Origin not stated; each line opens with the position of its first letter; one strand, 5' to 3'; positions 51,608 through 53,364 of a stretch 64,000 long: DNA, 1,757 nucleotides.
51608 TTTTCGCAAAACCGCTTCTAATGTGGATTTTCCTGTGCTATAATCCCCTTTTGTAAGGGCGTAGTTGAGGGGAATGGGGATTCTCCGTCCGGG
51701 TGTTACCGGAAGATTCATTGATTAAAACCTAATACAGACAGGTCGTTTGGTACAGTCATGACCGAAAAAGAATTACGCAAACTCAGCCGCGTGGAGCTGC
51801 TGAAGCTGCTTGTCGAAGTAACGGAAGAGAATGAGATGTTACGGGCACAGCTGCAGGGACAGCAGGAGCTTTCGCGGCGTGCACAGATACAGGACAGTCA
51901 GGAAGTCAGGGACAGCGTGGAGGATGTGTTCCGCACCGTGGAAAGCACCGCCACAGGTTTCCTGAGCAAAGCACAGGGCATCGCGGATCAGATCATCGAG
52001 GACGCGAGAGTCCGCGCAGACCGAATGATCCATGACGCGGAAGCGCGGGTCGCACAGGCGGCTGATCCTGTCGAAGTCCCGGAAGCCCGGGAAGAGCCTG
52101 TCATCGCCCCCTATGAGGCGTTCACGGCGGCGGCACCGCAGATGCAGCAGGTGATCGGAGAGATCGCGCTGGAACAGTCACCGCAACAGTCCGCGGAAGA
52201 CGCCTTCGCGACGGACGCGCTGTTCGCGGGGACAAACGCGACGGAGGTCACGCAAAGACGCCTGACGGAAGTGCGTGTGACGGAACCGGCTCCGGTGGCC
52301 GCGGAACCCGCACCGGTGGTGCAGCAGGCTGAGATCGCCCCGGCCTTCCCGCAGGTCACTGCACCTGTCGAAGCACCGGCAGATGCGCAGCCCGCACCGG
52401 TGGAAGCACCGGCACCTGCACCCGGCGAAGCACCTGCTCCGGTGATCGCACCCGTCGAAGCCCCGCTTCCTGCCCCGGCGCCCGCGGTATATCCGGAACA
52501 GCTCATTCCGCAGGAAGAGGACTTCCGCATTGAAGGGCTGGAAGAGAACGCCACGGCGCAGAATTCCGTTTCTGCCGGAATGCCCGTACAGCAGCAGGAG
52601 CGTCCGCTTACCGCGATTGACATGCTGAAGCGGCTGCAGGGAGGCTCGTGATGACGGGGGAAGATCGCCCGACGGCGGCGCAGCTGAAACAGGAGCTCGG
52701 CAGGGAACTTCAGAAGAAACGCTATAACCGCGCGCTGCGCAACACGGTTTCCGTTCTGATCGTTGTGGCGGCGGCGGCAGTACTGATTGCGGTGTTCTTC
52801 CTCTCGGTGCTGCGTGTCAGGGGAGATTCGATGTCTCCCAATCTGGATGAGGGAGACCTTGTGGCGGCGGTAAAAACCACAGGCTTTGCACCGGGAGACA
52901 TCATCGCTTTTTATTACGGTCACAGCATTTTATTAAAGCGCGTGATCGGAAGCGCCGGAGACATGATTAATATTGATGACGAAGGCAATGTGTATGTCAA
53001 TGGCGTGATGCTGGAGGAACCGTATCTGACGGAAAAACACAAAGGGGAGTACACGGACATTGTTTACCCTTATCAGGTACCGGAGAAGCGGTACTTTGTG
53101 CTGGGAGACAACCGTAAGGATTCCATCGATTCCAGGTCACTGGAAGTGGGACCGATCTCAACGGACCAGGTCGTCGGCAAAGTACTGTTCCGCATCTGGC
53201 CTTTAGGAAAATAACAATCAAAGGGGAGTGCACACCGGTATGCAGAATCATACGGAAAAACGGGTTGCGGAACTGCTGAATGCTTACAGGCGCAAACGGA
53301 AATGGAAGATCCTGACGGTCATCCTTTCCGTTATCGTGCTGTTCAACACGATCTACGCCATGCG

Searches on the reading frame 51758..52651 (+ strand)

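Call 20: search_protein_families(library=pfam, proteins=[window:51758-52651:+], max_evalue=0.001)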
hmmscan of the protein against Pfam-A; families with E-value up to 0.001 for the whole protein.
window:51758-52651:+ (297 aa): 1 family
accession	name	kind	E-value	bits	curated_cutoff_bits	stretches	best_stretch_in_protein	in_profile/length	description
PF05103.18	DivIVA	-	0.00029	21.2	28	1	20-106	36-117/131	DivIVA protein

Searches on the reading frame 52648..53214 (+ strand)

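Call 20: search_protein_families(library=pfam, proteins=[window:52648-53214:+], max_evalue=0.001)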
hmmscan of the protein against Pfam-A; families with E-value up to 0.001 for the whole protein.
window:52648-53214:+ (188 aa): 2 families
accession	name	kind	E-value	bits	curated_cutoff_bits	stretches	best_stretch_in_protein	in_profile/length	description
PF10502.14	Peptidase_S26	-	1.7e-36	126.1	22.9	1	31-184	2-168/168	Signal peptidase, peptidase S26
PF00717.28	Peptidase_S24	-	1.6e-06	28.2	23.3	1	54-107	37-89/116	Peptidase S24-like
